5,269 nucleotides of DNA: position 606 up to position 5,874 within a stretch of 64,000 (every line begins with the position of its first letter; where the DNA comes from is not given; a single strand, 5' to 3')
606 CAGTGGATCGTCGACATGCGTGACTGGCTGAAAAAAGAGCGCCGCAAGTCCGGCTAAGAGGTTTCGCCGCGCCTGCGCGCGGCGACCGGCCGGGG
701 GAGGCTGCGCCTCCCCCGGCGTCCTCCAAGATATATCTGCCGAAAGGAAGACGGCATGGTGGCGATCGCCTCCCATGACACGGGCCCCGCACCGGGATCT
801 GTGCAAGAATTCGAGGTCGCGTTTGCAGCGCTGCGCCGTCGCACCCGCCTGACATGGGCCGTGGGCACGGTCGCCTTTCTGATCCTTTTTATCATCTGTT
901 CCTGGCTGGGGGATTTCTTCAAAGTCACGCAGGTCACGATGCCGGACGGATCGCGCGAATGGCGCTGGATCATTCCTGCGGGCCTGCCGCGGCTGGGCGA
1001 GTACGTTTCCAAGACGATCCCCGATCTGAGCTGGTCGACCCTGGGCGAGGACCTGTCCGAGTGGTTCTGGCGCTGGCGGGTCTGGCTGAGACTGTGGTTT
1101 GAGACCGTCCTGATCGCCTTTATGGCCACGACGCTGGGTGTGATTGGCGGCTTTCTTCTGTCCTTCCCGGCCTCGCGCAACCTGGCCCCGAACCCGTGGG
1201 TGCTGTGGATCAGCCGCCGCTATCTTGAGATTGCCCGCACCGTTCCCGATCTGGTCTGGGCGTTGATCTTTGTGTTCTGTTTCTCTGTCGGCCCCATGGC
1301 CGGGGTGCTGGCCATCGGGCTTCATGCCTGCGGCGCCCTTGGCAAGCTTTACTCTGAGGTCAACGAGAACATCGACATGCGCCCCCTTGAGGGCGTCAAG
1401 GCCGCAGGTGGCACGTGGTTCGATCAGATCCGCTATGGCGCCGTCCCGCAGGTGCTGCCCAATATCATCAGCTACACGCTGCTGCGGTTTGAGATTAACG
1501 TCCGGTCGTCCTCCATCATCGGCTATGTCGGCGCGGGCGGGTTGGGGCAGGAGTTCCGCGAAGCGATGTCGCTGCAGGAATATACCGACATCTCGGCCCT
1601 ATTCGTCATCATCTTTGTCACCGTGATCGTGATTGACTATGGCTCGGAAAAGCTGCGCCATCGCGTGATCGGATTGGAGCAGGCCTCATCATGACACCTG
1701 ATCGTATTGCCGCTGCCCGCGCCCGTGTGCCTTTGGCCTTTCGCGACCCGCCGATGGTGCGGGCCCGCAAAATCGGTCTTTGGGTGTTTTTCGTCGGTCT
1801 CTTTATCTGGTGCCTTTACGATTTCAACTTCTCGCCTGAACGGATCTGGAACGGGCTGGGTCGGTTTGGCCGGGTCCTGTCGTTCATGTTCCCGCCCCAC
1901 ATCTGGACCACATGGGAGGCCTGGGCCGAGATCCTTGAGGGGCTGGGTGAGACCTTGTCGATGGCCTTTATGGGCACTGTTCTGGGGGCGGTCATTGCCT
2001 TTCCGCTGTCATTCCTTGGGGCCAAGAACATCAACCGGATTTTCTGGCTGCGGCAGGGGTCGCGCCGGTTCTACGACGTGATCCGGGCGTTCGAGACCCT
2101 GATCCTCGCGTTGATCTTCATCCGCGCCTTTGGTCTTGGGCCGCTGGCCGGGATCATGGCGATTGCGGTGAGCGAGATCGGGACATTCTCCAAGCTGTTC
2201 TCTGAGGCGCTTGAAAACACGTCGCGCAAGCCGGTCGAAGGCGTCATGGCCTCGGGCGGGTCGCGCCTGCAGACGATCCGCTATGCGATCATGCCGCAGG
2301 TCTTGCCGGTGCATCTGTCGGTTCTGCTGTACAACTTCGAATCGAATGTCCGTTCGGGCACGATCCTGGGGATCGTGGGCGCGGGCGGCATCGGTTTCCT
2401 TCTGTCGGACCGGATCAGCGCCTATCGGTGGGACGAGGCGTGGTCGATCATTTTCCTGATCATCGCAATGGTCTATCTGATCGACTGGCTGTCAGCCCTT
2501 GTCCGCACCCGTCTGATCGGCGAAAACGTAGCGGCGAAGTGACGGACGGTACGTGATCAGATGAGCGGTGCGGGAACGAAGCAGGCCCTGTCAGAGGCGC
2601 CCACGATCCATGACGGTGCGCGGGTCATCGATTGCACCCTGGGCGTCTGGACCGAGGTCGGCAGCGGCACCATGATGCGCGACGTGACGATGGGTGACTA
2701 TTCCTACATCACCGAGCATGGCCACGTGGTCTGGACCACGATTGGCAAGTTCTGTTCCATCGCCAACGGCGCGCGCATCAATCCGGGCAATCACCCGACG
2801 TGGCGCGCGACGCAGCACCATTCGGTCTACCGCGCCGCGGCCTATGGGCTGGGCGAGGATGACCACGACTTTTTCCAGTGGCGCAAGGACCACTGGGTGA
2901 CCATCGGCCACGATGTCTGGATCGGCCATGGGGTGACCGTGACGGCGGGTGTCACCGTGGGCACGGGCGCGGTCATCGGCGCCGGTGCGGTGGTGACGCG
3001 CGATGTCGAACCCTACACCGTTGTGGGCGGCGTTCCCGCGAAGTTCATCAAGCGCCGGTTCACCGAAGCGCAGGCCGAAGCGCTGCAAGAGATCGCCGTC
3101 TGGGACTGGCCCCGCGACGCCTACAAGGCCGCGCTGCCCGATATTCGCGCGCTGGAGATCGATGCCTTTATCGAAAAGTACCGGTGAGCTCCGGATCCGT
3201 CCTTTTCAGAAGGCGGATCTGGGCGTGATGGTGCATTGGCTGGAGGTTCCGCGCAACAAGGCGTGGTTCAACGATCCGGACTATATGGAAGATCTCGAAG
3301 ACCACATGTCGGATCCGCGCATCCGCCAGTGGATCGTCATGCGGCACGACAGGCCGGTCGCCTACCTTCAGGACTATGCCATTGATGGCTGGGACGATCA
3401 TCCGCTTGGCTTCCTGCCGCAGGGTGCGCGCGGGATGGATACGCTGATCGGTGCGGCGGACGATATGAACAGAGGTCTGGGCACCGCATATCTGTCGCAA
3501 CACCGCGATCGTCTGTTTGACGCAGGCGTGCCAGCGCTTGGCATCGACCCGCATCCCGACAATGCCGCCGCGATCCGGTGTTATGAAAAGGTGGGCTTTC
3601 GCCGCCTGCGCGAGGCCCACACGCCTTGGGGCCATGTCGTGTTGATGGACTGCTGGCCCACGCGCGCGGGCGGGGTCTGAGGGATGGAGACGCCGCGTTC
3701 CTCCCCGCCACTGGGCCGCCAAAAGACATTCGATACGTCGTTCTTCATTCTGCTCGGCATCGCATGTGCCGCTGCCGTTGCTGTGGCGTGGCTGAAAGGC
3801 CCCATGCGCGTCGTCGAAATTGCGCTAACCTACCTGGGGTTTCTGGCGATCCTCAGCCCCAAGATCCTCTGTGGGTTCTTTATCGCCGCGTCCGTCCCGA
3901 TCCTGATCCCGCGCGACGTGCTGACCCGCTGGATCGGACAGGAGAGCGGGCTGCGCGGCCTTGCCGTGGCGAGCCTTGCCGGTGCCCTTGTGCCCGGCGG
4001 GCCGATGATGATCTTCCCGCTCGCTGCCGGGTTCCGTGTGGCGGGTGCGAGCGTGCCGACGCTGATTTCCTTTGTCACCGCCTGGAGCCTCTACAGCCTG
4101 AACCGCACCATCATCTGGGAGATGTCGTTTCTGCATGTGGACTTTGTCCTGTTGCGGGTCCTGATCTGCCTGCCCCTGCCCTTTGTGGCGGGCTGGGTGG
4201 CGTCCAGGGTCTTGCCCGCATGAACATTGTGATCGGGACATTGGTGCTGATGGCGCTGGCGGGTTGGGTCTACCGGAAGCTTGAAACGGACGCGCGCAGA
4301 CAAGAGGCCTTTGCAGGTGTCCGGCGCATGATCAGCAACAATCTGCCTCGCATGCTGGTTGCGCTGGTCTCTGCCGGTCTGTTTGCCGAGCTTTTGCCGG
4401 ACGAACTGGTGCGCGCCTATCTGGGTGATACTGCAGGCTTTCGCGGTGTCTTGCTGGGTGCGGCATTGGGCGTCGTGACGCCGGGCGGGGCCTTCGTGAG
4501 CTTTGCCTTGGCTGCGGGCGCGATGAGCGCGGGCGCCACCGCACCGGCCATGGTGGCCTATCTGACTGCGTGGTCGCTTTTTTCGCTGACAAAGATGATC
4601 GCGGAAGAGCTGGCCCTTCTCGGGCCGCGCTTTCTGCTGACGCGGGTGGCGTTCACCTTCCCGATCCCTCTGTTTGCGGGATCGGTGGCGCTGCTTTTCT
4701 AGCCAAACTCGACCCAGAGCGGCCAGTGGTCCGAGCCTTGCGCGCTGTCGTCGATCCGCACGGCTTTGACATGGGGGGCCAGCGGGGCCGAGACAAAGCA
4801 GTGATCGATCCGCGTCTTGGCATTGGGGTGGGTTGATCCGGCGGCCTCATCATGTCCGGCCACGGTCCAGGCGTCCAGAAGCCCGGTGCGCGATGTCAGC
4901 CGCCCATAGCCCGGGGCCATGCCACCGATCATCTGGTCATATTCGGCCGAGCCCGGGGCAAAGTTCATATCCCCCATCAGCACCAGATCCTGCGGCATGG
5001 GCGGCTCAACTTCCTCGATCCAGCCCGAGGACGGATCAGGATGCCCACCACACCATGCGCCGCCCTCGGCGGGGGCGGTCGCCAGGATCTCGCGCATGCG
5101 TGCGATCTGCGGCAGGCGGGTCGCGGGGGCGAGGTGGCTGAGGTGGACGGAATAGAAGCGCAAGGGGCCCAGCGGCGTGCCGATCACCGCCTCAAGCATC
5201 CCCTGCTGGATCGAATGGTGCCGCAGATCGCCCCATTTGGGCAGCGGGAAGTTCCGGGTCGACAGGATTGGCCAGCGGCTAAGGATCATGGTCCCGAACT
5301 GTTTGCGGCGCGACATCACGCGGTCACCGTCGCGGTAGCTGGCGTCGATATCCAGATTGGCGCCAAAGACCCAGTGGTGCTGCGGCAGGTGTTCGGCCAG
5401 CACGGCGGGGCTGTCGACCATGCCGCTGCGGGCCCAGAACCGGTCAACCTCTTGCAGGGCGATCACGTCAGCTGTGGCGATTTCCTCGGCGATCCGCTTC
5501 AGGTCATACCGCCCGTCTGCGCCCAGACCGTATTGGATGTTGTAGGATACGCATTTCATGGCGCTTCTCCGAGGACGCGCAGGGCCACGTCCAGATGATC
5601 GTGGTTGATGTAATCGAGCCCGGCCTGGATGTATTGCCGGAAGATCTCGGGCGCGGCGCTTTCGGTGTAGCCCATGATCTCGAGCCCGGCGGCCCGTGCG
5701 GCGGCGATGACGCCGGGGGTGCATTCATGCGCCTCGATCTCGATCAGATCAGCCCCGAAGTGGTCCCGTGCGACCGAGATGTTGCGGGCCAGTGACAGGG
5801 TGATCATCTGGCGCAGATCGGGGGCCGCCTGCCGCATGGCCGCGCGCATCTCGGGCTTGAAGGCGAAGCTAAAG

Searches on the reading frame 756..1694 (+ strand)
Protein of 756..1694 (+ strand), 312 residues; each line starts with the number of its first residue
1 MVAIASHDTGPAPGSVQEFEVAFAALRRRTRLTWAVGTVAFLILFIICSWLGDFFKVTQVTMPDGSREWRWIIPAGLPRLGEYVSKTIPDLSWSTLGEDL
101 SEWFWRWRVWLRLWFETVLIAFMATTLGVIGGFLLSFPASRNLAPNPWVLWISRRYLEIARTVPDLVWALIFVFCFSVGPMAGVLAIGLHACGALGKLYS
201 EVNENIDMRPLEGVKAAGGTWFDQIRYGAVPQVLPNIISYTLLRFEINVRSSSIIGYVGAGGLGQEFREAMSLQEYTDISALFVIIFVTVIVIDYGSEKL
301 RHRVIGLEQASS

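Call 84: search_protein_families(library=ncbifam, proteins=[window:756-1694:+], max_evalue=0.00001)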
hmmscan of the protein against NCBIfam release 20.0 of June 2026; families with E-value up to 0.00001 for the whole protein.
window:756-1694:+ (312 aa): 3 families
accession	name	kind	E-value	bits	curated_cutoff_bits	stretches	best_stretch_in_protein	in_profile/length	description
TIGR01097.1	PhnE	equivalog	2.1e-75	253.4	216.7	1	74-304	33-251/252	phosphonate ABC transporter, permease protein PhnE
NF008049.0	PRK10782.1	subfamily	7e-07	29.1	212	1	115-302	14-212/217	methionine ABC transporter permease MetI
TIGR03416.1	ABC_choXWV_perm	equivalog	3.2e-06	26.8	363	1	121-292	91-262/267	choline ABC transporter permease subunit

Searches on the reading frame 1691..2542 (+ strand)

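Call 84: search_protein_families(library=ncbifam, proteins=[window:1691-2542:+], max_evalue=0.00001)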
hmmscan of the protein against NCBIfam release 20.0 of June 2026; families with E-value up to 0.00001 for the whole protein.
window:1691-2542:+ (283 aa): 3 families
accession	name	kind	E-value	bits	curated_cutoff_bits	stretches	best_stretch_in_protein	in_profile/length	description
TIGR01097.1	PhnE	equivalog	1.2e-82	277.2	216.7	1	25-275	5-251/252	phosphonate ABC transporter, permease protein PhnE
TIGR03416.1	ABC_choXWV_perm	equivalog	6.3e-06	25.9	363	1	78-255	85-254/267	choline ABC transporter permease subunit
NF045474.1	Opp2C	equivalog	7.3e-06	25.7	300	0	80-212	34-164/236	nickel transporter permease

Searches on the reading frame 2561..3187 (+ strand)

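Call 84: search_protein_families(library=ncbifam, proteins=[window:2561-3187:+], max_evalue=0.00001)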
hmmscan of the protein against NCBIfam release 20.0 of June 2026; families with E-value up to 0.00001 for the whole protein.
window:2561-3187:+ (208 aa): 35 families (the best 25 are shown)
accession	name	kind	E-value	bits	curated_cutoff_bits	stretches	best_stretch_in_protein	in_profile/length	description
TIGR03308.1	phn_thr-fam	hypoth_equivalog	3.3e-83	278.5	201.65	1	8-207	3-203/204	phosphonate metabolim protein, transferase hexapeptide repeat family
NF000490.1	chloram_CatB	equivalog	1.3e-30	106.2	350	1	58-206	56-204/210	type B chloramphenicol O-acetyltransferase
NF000311.1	Vat_ABCDEFH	equivalog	6.7e-30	104.2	300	1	60-200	59-198/201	Vat family streptogramin A O-acetyltransferase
NF000147.1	stregram_VatF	exception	1.8e-26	93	400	1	60-203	68-211/221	streptogramin A O-acetyltransferase Vat(F)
NF033468.1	stregram_VatI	exception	8.6e-26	91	415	1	60-190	61-190/208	streptogramin A O-acetyltransferase Vat(I)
NF000504.1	stregram_VatH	exception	2.3e-24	86.5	475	1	38-203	49-208/216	streptogramin A O-acetyltransferase Vat(H)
NF000101.1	stregram_VatA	exception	4.4e-22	78.8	450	1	60-201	67-207/219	streptogramin A O-acetyltransferase Vat(A)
NF000111.1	stregram_VatD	exception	1.2e-21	77.5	400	1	60-191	62-192/209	streptogramin A O-acetyltransferase Vat(D)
NF000097.1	stregram_VatC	exception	2e-21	76.9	425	1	60-183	67-189/212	streptogramin A O-acetyltransferase Vat(C)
NF000020.1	stregram_VatE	exception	2.5e-20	73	450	1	59-193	62-196/214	streptogramin A O-acetyltransferase Vat(E)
NF000084.1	amicyc_ac_ApmA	equivalog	5.2e-15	55.9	550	1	98-188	163-254/274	aminocyclitol acetyltransferase ApmA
TIGR03532.1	DapD_Ac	equivalog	5.4e-15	55.6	231.75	1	113-166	161-214/231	2,3,4,5-tetrahydropyridine-2,6-dicarboxylate N-acetyltransferase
NF007240.0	PRK09677.1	equivalog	5.9e-15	55.3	243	1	109-169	127-187/192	putative lipopolysaccharide biosynthesis O-acetyl transferase WbbJ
NF007076.0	PRK09527.1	equivalog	1.4e-13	50.7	347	1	112-165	131-184/203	galactoside O-acetyltransferase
NF041874.1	EPS_EpsC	equivalog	4.1e-13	49.4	150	1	114-165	115-166/168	serine O-acetyltransferase EpsC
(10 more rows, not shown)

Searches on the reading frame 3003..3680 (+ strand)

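Call 84: search_protein_families(library=ncbifam, proteins=[window:3003-3680:+], max_evalue=0.00001)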
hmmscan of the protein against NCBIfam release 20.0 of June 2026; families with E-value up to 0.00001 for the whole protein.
window:3003-3680:+ (225 aa): 11 families
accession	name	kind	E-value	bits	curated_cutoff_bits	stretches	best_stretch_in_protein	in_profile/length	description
NF012165.0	AAC_6p_set_A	equivalog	2.8e-19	69.5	280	1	65-215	3-163/177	aminoglycoside 6'-N-acetyltransferase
TIGR04431.1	N6_acetyl_AAC6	equivalog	1.3e-18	67.2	260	1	60-215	5-170/184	AacA4 family aminoglycoside N(6')-acetyltransferase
NF000431.1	AAC_6p_Ian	exception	1.7e-17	63.5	400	1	60-218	5-171/190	aminoglycoside N-acetyltransferase AAC(6')-Ian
NF000135.2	AAC_6p_IIc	exception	2e-15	57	415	1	65-215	10-170/193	aminoglycoside N-acetyltransferase AAC(6')-IIc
NF000048.1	AAC_6p_A40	exception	5e-15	55.5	400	1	62-215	7-170/184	aminoglycoside 6'-N-acetyltransferase AacA40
NF000118.3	AAC_6p_A31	exception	2.8e-14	53.4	385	1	71-215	4-158/172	aminoglycoside N-acetyltransferase AAC(6')-31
NF033074.0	AAC_6p_Ib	exception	3.3e-14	52.9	400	1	102-215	55-170/184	AAC(6')-Ib family aminoglycoside 6'-N-acetyltransferase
NF033693.0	AAC_6p_Ie_fam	exception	1.2e-10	41.8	340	1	61-203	6-157/179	AAC(6')-Ie family aminoglycoside N-acetyltransferase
NF033151.0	AAC_6p_A10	exception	2.7e-09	37.3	400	1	109-205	59-158/178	AAC(6')-I family aminoglycoside 6'-N-acetyltransferase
NF000507.1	AAC_6p_Ie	exception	3e-08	33.9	450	1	62-203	7-157/201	aminoglycoside N-acetyltransferase AAC(6')-Ie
NF000016.1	AAC_6p_Im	exception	8.1e-07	29.3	350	1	64-205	8-158/178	aminoglycoside N-acetyltransferase AAC(6')-Im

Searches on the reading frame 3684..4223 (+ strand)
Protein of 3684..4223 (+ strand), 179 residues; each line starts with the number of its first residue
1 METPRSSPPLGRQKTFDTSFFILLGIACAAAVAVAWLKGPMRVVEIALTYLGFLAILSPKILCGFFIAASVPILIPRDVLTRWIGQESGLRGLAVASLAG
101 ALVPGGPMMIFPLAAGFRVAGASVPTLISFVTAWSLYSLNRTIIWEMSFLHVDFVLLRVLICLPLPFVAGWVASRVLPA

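Call 84: search_protein_families(library=ncbifam, proteins=[window:3684-4223:+], max_evalue=0.00001)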
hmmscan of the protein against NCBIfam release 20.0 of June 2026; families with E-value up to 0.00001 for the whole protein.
window:3684-4223:+ (179 aa): 1 family
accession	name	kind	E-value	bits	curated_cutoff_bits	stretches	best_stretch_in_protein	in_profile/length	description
NF033936.1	CuZnOut_SO0444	equivalog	2.3e-06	27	300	1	57-133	8-83/351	SO_0444 family Cu/Zn efflux transporter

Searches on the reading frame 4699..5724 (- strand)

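Call 84: search_protein_families(library=ncbifam, proteins=[window:4699-5724:-], max_evalue=0.00001)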
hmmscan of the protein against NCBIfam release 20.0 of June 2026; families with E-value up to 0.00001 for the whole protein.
window:4699-5724:- (341 aa): 2 families
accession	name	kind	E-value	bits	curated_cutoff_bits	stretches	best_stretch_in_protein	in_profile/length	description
TIGR00633.1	xth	equivalog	1.1e-09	38.2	99.05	1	298-340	212-254/255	exodeoxyribonuclease III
TIGR00195.1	exoDNase_III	equivalog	8.6e-06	25.6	182.55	0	300-340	210-254/254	exodeoxyribonuclease III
